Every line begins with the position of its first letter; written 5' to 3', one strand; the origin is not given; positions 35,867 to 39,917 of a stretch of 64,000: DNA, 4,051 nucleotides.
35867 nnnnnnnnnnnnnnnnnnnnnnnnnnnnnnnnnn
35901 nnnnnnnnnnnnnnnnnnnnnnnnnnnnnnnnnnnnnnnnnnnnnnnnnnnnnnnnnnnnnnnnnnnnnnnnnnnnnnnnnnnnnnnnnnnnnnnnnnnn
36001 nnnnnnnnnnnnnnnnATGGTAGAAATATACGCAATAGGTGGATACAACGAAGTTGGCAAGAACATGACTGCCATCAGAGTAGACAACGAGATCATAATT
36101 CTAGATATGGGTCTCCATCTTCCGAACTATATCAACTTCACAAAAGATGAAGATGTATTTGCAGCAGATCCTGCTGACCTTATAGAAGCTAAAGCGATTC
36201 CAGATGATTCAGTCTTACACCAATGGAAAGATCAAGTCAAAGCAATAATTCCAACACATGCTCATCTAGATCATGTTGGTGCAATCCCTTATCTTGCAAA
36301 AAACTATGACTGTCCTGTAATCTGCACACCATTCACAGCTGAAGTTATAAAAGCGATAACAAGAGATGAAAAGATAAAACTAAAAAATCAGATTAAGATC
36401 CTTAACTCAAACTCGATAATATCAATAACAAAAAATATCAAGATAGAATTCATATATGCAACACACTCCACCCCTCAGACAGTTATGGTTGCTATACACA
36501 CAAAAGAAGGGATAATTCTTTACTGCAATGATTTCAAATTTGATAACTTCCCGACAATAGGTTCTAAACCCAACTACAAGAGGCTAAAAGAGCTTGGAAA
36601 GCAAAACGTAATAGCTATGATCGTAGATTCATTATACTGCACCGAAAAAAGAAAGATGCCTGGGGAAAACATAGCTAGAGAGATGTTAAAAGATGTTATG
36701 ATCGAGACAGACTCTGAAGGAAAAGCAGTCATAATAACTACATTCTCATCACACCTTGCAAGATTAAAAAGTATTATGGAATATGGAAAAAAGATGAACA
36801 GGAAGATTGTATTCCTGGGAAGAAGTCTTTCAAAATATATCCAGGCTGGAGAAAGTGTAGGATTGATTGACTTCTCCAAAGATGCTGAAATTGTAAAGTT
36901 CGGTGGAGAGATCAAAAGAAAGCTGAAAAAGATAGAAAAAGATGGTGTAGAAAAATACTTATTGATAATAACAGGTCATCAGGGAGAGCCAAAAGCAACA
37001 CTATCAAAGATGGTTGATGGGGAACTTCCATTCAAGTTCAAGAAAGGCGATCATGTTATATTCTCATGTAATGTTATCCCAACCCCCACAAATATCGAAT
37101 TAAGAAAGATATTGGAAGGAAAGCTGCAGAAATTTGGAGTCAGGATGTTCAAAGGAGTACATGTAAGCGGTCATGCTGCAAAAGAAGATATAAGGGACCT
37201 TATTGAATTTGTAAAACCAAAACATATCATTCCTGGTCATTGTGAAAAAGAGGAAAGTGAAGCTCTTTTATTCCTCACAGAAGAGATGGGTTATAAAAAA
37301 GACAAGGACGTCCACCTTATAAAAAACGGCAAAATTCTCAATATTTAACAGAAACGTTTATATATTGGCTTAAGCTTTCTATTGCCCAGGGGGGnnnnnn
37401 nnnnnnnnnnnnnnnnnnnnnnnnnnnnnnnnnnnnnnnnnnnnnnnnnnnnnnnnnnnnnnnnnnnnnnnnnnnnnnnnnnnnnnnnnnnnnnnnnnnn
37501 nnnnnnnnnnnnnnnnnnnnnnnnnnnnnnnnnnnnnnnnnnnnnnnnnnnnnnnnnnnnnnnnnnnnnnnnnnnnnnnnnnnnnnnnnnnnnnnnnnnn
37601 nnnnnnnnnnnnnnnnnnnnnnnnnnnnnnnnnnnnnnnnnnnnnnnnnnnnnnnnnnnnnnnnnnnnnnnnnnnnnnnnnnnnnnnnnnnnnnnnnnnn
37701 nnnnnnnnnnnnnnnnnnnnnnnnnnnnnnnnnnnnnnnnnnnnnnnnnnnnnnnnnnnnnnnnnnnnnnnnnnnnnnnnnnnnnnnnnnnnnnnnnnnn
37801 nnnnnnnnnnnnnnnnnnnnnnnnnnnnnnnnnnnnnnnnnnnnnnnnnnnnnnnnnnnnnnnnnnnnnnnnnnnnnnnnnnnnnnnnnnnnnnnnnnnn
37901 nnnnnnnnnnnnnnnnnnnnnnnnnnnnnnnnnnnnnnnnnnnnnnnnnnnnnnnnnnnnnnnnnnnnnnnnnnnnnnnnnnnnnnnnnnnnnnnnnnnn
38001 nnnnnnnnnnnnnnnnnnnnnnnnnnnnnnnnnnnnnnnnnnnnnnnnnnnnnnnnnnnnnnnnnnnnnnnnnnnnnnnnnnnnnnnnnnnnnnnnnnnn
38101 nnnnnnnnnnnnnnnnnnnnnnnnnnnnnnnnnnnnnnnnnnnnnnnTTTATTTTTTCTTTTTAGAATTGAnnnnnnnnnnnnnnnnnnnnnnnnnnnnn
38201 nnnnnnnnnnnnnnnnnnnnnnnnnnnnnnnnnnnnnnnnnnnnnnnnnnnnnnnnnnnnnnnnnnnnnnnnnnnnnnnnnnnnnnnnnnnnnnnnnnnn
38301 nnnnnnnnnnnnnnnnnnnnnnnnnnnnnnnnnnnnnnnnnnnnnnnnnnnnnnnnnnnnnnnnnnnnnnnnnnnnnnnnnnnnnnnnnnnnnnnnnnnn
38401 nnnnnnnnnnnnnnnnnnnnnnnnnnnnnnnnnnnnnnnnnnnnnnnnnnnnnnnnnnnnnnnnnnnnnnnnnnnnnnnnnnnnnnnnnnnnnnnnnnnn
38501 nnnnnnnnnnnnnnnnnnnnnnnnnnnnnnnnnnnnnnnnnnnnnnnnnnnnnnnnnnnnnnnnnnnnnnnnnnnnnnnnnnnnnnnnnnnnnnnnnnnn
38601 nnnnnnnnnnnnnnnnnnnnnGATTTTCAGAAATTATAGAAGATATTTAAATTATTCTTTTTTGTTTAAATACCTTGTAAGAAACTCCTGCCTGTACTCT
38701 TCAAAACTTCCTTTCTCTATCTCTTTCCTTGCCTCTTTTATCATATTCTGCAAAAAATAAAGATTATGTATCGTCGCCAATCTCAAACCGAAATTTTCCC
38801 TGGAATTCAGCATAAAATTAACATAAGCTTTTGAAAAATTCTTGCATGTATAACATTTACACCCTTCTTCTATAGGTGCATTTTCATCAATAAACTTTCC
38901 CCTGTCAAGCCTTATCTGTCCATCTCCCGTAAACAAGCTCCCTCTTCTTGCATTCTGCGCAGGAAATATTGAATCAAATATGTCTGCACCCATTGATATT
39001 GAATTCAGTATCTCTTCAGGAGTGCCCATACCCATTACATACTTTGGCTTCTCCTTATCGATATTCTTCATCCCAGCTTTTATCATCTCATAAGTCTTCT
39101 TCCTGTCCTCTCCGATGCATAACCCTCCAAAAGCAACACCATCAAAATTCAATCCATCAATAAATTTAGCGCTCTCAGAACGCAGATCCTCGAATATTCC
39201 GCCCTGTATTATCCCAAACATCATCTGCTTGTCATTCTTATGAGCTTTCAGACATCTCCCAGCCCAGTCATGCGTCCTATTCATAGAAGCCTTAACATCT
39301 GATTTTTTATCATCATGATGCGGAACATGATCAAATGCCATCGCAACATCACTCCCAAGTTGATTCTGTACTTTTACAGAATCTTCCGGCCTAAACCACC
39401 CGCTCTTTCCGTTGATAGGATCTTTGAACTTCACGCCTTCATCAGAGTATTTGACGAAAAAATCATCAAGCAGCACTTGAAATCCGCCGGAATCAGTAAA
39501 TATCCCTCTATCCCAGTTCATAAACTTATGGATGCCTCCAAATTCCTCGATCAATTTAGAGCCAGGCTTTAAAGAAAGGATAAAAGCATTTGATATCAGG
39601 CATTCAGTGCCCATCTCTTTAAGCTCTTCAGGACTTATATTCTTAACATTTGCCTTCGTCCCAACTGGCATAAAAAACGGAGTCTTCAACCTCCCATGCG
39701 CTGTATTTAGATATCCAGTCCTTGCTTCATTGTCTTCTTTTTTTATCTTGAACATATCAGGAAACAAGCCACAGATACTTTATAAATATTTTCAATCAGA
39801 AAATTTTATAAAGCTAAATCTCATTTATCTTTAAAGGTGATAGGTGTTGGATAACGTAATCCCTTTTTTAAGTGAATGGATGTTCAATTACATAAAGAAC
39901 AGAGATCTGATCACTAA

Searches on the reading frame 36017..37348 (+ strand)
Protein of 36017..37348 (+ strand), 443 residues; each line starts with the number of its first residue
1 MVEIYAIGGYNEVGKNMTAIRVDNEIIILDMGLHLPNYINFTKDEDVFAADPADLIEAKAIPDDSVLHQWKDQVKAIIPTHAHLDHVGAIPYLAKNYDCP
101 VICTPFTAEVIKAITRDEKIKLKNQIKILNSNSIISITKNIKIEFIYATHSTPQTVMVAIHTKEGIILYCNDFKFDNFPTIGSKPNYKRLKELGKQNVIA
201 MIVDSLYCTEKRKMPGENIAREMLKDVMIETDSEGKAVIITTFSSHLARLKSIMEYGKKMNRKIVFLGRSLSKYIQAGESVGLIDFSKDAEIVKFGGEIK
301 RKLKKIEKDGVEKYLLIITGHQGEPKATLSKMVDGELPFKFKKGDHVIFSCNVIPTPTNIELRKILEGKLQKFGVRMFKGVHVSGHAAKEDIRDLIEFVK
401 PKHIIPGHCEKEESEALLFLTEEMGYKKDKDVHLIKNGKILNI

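Call 36: search_protein_families(library=pfam, proteins=[window:36017-37348:+], max_evalue=0.00001)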
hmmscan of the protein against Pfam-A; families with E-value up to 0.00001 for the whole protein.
window:36017-37348:+ (443 aa): 4 families
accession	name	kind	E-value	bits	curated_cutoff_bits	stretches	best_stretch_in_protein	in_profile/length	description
PF22505.1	RNase_J_b_CASP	-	4e-25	88.5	27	1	237-357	3-115/126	Ribonuclease J, beta-CASP domain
PF00753.33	Lactamase_B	-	1e-09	39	22.7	1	72-177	42-154/196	Metallo-beta-lactamase superfamily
PF07521.17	RMMBL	-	8.4e-09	35.7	21.6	1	382-426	13-58/63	Zn-dependent metallo-hydrolase RNA specificity domain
PF12706.13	Lactamase_B_2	-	5.1e-08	33.2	27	1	71-174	26-144/200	Beta-lactamase superfamily domain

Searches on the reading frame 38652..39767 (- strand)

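Call 36: search_protein_families(library=pfam, proteins=[window:38652-39767:-], max_evalue=0.00001)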
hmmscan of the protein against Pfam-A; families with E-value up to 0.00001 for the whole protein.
window:38652-39767:- (371 aa): 1 family
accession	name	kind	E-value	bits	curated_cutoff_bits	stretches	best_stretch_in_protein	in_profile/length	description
PF01702.25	TGT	-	1.4e-131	439.3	26.3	1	14-366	2-355/357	Queuine tRNA-ribosyltransferase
